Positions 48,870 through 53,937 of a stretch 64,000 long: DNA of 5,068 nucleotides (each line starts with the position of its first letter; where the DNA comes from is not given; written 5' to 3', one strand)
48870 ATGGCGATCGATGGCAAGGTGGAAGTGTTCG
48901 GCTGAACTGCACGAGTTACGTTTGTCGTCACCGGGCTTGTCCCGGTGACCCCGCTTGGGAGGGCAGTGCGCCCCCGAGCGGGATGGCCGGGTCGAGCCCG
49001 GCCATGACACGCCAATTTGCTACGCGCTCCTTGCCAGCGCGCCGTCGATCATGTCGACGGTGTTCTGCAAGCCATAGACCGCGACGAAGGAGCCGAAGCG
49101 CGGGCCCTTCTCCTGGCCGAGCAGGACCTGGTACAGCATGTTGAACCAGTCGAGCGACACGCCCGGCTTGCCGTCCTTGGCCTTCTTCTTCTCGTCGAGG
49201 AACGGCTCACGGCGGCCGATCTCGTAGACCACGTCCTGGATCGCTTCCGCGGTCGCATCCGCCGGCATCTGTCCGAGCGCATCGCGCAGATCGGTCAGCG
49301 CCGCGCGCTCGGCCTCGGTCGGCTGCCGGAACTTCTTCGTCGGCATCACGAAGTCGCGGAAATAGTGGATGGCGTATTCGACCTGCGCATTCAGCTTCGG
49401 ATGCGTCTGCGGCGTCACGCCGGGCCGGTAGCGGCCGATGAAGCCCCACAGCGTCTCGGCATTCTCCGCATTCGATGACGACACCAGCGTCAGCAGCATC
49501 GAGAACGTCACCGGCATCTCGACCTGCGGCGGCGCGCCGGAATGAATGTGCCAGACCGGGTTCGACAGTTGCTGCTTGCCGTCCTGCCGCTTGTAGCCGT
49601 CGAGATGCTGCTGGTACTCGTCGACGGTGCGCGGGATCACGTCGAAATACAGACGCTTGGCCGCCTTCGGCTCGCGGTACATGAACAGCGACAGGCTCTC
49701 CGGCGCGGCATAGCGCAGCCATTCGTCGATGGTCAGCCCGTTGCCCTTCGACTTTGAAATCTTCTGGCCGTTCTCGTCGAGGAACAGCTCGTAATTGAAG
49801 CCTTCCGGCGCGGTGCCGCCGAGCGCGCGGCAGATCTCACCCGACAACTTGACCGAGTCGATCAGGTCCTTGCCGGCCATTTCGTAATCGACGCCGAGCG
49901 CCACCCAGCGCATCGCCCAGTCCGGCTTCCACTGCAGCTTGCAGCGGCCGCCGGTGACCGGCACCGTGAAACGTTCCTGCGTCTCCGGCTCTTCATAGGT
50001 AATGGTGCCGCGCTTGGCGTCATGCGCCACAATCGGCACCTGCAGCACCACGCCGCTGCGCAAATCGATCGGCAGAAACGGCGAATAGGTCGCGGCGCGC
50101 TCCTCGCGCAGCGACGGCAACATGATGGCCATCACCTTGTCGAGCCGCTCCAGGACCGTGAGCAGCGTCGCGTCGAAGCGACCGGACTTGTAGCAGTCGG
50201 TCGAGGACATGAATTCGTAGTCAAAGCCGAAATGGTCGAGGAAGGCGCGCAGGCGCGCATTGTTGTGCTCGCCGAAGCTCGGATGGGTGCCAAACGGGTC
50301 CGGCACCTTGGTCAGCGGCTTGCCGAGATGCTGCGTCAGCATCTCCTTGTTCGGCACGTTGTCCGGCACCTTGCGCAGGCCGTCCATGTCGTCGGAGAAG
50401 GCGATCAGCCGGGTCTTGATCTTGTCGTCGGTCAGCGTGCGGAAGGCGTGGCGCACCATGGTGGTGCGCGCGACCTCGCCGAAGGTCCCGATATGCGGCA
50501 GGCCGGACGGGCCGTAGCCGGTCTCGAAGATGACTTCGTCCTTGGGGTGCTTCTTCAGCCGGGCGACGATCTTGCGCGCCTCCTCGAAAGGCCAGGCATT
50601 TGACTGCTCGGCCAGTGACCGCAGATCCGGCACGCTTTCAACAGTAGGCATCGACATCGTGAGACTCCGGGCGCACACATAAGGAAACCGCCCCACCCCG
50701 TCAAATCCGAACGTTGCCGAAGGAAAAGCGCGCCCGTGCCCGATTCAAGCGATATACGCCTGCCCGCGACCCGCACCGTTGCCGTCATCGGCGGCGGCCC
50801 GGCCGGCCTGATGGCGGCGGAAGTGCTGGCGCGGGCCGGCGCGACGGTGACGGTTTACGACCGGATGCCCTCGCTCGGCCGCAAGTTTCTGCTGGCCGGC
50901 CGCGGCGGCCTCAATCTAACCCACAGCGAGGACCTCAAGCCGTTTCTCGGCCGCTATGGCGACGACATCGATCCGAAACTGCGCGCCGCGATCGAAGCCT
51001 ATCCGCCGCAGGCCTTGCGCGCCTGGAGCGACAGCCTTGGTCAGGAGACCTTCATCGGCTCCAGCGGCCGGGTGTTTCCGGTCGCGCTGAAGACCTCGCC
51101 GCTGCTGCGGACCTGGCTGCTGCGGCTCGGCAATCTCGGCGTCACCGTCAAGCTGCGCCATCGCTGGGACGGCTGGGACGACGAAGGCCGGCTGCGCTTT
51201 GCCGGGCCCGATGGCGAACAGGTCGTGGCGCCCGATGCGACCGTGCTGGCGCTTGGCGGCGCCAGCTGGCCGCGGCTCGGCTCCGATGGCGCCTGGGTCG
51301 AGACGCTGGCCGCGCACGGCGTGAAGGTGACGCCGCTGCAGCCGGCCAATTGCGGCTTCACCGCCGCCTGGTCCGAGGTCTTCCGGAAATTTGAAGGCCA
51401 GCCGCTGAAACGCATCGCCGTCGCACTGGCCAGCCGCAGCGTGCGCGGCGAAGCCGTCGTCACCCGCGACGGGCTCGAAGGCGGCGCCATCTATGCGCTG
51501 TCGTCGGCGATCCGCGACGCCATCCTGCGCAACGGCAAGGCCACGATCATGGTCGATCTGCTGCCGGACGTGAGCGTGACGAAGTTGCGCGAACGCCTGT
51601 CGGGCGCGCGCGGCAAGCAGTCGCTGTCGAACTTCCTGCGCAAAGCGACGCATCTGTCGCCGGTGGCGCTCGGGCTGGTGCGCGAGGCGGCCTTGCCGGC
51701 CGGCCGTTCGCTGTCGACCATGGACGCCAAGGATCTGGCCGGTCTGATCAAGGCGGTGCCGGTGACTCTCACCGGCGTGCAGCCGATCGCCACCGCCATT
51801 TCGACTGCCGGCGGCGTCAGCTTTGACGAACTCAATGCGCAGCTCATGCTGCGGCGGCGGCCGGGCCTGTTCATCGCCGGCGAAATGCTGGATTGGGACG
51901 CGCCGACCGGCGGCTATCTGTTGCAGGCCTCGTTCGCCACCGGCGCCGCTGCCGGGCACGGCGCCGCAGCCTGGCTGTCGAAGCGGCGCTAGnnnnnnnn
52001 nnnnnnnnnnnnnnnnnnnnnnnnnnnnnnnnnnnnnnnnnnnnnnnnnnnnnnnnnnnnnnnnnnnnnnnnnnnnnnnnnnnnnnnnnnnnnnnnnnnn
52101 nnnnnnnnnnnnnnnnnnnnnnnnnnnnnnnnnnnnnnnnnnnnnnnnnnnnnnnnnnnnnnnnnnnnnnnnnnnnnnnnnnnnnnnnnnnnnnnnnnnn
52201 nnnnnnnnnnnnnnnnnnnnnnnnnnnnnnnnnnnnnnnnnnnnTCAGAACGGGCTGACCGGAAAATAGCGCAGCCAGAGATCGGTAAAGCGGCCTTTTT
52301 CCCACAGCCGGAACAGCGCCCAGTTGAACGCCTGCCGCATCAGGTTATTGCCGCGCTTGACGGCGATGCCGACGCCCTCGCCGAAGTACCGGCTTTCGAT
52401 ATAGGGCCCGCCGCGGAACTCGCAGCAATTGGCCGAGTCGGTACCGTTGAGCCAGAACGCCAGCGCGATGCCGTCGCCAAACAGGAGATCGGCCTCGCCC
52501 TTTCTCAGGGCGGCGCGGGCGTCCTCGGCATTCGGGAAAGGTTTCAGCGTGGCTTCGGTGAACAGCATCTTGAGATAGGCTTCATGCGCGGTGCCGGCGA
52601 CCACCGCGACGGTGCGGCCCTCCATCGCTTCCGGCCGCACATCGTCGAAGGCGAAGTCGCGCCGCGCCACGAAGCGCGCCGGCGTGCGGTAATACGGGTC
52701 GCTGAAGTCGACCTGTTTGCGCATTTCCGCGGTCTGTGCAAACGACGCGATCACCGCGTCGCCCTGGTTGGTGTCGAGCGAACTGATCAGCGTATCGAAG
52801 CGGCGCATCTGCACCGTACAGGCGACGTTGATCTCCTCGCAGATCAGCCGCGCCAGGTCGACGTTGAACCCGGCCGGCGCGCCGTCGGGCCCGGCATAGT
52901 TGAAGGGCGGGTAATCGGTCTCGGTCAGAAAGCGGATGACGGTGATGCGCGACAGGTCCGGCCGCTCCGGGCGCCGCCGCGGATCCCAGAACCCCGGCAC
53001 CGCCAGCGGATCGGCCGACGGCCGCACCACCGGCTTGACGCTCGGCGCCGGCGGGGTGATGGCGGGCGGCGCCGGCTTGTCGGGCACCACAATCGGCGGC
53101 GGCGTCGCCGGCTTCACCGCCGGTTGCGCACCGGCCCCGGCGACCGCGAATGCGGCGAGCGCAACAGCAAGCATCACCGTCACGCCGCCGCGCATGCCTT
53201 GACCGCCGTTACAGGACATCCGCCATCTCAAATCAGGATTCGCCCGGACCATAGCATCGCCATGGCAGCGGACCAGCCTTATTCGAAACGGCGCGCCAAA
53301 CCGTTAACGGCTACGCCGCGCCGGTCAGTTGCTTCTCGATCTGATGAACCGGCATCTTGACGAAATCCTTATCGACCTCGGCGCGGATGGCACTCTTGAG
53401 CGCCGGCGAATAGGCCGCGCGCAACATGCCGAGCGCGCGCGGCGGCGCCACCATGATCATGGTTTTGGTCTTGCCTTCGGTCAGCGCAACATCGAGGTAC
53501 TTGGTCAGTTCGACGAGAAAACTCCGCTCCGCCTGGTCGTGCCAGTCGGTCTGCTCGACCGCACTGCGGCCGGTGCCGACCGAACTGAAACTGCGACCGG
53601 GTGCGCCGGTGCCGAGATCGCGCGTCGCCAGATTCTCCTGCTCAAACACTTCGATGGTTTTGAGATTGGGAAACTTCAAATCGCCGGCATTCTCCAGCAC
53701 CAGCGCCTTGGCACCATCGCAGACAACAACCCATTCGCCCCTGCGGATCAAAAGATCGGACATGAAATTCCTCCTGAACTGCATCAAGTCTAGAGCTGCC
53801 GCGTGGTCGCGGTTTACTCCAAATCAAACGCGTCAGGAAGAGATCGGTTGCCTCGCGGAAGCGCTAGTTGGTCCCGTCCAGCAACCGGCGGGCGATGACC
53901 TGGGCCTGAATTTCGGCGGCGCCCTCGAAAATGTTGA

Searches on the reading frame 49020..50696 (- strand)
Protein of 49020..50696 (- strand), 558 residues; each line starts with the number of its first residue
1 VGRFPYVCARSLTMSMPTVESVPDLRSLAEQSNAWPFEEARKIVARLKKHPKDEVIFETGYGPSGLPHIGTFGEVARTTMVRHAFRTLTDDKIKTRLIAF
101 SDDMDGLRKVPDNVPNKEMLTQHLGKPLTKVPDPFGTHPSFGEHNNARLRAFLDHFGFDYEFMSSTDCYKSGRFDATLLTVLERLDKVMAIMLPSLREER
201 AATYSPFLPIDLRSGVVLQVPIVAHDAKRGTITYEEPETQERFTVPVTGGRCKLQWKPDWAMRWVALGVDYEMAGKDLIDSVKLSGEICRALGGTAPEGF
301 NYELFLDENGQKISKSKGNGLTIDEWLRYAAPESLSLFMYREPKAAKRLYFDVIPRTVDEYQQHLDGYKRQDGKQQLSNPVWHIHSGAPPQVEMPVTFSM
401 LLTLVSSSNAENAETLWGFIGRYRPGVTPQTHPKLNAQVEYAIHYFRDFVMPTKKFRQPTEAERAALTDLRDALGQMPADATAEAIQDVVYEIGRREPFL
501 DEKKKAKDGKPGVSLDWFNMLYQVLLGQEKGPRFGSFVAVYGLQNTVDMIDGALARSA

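Call 39: search_protein_families(library=pfam, proteins=[window:49020-50696:-])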
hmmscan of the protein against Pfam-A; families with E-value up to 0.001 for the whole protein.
window:49020-50696:- (558 aa): 1 family
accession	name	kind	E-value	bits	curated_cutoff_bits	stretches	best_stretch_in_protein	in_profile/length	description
PF01921.24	tRNA-synt_1f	-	4e-135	450.8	27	1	34-387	2-359/360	tRNA synthetases class I (K)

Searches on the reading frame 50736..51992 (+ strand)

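Call 39: search_protein_families(library=pfam, proteins=[window:50736-51992:+])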
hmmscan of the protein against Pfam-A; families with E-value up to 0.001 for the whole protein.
window:50736-51992:+ (418 aa): 11 families
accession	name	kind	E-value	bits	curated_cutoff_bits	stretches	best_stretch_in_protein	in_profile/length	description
PF03486.20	HI0933_like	-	4.7e-70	236.3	50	1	14-408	2-243/244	HI0933-like protein Rossmann domain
PF22780.1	HI0933_like_1st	-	9.3e-31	107.3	27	1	202-356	1-165/165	HI0933-like protein barrel and H2TH domain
PF01494.25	FAD_binding_3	-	5.3e-07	29.6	22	1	14-46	3-35/349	FAD binding domain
PF13450.12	NAD_binding_8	-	1.9e-06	28.5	21.9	1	17-48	1-32/68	NAD(P)-binding Rossmann-like domain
PF00890.30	FAD_binding_2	-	2e-06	27.7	20.4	1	15-89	2-71/414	FAD binding domain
PF07992.20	Pyr_redox_2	-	2.4e-06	27.6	26.1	1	14-50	2-34/291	Pyridine nucleotide-disulphide oxidoreductase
PF00070.33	Pyr_redox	-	3.2e-06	28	22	1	15-51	2-38/82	Pyridine nucleotide-disulphide oxidoreductase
PF01266.30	DAO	-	1.5e-05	25.2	27.9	1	15-48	2-35/353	FAD dependent oxidoreductase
PF01134.28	GIDA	-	3e-05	23.7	22.1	0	15-41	2-28/391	Glucose inhibited division protein A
PF12831.13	FAD_oxidored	-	5e-05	23.2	27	1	15-48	2-35/416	FAD dependent oxidoreductase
PF01262.27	AlaDh_PNT_C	-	9.8e-05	22.3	23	1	14-46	30-62/214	Alanine dehydrogenase/PNT, C-terminal domain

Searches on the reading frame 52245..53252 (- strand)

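Call 39: search_protein_families(library=pfam, proteins=[window:52245-53252:-])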
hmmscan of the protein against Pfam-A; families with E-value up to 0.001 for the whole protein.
window:52245-53252:- (335 aa): 1 family
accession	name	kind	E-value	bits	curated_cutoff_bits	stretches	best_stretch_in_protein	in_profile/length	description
PF00497.25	SBP_bac_3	-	2.3e-28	99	26.4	1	106-330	1-130/132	Bacterial extracellular solute-binding proteins, family 3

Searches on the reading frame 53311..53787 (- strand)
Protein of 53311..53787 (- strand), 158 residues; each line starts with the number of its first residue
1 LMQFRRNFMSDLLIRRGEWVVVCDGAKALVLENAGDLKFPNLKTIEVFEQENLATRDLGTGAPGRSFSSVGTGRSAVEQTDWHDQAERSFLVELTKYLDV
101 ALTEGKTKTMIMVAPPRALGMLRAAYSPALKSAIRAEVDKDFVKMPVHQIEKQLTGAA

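Call 39: search_protein_families(library=pfam, proteins=[window:53311-53787:-])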
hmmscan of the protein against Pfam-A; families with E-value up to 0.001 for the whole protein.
window:53311-53787:- (158 aa): 2 families
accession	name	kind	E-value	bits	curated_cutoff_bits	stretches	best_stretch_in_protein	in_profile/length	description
PF18856.6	baeRF_family12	-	1.4e-39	136.2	27.7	1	19-154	3-138/138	Bacterial archaeo-eukaryotic release factor family 12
PF10116.14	Host_attach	-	4.8e-39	134.5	26.7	1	19-154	1-138/138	Protein required for attachment to host cells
